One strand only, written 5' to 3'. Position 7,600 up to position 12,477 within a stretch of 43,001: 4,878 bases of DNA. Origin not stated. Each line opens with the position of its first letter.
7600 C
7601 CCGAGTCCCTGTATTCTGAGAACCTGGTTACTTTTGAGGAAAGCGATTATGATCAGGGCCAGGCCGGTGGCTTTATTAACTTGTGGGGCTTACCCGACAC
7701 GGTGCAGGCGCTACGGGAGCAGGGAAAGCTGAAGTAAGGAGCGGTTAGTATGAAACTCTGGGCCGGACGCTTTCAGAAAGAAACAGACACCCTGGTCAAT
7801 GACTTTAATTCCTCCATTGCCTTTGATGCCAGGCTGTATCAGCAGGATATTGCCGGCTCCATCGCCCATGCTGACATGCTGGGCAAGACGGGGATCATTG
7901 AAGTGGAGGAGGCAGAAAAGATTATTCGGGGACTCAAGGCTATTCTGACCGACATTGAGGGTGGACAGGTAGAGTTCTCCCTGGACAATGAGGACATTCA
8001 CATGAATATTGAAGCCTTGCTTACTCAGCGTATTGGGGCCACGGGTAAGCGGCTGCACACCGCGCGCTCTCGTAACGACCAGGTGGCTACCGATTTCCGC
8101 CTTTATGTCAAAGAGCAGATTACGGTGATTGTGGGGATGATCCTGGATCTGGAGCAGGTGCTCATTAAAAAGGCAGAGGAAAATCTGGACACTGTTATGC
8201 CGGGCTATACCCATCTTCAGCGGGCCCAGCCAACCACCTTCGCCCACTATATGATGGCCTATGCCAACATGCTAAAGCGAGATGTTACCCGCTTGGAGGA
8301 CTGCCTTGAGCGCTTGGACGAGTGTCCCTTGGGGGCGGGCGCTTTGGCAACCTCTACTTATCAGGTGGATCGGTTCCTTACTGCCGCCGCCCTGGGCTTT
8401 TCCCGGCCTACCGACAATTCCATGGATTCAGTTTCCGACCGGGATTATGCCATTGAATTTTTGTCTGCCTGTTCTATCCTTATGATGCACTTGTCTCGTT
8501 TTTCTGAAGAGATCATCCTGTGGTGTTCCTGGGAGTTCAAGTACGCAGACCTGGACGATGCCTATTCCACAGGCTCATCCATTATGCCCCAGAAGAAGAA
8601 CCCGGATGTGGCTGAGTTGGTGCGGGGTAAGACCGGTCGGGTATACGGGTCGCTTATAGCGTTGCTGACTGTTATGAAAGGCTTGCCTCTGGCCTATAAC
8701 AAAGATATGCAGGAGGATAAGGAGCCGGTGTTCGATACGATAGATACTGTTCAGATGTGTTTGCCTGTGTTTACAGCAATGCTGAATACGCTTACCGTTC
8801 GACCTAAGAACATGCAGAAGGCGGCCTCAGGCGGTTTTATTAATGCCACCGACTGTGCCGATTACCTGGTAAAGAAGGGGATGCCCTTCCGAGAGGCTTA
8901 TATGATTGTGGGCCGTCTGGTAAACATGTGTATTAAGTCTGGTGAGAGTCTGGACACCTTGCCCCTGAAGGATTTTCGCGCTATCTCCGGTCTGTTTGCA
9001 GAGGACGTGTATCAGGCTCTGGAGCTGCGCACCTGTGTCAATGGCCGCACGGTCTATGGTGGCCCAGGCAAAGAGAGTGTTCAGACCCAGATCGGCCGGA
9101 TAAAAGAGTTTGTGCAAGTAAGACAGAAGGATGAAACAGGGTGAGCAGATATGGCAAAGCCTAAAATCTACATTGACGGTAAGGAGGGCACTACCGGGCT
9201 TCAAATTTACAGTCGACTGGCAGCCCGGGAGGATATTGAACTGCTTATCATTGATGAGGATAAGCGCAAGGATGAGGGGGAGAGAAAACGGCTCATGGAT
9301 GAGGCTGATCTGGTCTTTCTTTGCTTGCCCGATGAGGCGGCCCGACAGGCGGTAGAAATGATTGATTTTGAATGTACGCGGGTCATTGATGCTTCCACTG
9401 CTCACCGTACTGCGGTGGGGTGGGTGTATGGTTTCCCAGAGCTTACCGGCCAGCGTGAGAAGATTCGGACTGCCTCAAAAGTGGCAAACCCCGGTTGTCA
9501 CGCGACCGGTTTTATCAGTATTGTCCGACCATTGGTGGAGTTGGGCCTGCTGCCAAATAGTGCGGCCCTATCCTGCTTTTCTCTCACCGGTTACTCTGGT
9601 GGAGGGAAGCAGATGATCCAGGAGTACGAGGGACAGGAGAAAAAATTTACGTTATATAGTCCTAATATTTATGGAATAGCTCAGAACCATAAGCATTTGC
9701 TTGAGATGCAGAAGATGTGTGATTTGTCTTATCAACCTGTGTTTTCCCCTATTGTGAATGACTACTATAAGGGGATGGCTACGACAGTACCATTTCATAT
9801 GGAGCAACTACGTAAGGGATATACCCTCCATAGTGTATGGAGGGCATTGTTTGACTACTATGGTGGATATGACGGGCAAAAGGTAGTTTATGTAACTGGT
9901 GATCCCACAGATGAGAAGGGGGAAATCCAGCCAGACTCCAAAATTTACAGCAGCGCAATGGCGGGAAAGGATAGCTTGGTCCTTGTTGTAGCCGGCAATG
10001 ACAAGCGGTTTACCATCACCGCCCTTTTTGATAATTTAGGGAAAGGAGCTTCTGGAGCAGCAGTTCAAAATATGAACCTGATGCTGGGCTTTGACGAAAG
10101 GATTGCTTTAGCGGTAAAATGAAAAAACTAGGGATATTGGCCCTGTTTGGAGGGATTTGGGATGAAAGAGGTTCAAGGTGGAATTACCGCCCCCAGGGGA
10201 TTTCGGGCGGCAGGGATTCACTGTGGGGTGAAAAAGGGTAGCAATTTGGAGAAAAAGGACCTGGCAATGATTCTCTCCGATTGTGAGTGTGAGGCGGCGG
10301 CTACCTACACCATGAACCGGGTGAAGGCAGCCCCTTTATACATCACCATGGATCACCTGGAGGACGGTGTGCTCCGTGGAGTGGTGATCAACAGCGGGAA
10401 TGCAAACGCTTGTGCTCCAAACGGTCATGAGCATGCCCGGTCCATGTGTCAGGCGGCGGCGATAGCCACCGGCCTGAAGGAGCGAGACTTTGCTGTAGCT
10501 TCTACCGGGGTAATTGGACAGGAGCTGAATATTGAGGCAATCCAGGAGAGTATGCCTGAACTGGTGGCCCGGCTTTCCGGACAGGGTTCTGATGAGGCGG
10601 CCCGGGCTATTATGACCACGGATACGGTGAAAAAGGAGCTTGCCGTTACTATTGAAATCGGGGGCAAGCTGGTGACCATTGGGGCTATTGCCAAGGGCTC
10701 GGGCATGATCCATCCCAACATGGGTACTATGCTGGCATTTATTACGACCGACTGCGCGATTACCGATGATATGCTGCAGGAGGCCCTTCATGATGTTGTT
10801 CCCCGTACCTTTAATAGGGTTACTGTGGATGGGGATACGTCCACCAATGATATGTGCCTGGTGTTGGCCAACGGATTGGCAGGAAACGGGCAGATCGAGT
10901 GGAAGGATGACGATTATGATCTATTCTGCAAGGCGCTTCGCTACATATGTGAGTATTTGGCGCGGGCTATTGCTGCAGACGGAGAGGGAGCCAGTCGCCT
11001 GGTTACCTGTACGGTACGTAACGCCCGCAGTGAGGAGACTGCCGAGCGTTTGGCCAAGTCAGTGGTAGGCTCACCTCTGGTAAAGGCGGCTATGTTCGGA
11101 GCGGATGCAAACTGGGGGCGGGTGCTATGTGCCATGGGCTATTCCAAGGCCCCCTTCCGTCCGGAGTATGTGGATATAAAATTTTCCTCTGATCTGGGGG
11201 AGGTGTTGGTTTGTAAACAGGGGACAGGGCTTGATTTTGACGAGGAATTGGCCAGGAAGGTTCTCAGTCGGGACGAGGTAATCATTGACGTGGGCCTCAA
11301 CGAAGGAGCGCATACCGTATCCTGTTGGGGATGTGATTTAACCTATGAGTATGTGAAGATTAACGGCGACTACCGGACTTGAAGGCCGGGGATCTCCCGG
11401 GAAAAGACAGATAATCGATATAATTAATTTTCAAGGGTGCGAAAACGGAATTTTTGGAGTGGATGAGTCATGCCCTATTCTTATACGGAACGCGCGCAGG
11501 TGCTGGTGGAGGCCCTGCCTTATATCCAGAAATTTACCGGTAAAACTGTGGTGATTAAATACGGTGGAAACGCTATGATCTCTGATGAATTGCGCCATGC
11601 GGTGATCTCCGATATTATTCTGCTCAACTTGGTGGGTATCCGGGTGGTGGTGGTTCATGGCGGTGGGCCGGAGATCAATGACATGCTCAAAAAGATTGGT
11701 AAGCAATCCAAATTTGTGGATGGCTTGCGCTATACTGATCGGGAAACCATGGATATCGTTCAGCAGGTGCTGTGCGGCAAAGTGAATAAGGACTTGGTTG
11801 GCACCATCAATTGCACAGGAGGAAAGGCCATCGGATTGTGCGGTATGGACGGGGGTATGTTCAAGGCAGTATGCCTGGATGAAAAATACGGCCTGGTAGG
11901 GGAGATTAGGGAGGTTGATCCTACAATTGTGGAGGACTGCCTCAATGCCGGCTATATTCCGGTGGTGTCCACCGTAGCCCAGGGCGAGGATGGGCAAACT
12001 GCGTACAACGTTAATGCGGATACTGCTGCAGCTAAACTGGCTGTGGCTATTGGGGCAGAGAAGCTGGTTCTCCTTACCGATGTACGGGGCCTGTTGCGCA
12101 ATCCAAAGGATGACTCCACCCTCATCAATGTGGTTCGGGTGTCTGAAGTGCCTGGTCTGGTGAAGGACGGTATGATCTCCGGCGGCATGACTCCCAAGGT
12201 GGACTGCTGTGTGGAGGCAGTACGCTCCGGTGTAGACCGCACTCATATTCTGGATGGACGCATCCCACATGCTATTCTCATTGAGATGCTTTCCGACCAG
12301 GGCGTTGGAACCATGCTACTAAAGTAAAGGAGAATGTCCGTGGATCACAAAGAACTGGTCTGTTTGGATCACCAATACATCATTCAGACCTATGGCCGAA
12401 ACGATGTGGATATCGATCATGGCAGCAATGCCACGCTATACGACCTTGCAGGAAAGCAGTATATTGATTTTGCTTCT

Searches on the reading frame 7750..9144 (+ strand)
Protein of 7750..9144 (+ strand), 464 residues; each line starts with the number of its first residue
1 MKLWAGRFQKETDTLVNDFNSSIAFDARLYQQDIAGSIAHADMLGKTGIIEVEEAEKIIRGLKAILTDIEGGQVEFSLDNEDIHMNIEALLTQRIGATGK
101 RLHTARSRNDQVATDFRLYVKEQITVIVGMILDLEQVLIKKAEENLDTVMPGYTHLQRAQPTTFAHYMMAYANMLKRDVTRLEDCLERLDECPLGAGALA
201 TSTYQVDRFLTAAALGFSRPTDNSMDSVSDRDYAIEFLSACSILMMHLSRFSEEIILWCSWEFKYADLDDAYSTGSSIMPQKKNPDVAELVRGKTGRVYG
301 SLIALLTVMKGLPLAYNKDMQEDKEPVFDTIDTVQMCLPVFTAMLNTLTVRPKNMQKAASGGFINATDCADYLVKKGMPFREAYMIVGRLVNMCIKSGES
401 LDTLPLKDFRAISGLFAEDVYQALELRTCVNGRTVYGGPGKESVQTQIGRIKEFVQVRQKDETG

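Call 30: search_protein_families(library=pfam, proteins=[window:7750-9144:+], max_evalue=0.0001)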
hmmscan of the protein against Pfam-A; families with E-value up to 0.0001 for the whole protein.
window:7750-9144:+ (464 aa): 2 families
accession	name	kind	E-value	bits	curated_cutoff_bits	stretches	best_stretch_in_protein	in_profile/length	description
PF00206.25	Lyase_1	-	2.4e-77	260.8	27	1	6-300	1-312/312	Lyase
PF14698.11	ASL_C2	-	1.7e-27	96.1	27.3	1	363-431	1-69/69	Argininosuccinate lyase C-terminal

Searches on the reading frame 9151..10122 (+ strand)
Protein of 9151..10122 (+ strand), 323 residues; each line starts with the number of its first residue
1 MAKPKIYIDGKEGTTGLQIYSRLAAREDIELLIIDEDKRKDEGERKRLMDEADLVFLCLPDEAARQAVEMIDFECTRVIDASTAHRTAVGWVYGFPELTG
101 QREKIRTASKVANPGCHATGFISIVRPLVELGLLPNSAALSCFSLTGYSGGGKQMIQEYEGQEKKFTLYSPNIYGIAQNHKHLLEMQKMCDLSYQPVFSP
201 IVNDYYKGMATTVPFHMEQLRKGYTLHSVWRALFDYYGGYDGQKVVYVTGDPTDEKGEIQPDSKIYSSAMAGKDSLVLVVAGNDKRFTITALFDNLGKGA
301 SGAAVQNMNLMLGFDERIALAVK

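Call 30: search_protein_families(library=pfam, proteins=[window:9151-10122:+], max_evalue=0.0001)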
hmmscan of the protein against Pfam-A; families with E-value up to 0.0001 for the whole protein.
window:9151-10122:+ (323 aa): 2 families
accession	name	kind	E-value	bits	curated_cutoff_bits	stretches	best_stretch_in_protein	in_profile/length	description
PF22698.1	Semialdhyde_dhC_1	-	5.7e-17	62.5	27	1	116-295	1-165/165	Semialdehyde dehydrogenase, dimerisation domain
PF01118.30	Semialdhyde_dh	-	6.7e-08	33.4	26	1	46-106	61-119/121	Semialdehyde dehydrogenase, NAD binding domain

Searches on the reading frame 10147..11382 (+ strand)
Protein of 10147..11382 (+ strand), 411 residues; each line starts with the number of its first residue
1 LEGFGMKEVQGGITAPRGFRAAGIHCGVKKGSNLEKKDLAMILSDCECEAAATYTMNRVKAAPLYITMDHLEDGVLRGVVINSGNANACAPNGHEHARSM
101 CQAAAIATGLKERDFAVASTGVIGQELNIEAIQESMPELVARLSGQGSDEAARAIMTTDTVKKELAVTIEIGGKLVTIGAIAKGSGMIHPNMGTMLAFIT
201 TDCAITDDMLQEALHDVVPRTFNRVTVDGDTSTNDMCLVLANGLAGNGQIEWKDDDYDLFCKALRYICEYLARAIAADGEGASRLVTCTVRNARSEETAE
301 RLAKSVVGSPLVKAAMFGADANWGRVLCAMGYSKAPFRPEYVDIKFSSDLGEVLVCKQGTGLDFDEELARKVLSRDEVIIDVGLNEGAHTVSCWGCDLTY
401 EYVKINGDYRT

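Call 30: search_protein_families(library=pfam, proteins=[window:10147-11382:+], max_evalue=0.0001)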
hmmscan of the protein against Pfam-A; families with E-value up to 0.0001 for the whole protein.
window:10147-11382:+ (411 aa): 1 family
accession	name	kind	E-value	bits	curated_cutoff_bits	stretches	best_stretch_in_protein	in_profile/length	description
PF01960.23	ArgJ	-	1e-149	498.9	32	1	20-411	1-377/377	ArgJ family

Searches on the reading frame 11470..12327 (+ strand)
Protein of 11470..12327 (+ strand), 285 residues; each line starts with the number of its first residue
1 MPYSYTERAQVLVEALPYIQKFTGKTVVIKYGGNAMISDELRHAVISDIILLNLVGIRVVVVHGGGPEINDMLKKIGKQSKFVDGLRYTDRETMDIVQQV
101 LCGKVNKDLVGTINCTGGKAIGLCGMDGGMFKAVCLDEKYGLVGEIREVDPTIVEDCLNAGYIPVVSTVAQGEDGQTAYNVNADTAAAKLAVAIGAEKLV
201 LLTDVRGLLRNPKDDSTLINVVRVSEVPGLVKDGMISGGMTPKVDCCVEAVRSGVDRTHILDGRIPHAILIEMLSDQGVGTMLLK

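Call 78: search_protein_families(library=pfam, proteins=[window:11470-12327:+], max_evalue=0.0001)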
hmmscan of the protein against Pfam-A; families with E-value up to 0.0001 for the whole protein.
window:11470-12327:+ (285 aa): 1 family
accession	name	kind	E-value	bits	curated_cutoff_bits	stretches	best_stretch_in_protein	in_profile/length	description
PF00696.33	AA_kinase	-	5.9e-47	160.8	24.9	1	25-262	1-234/234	Amino acid kinase family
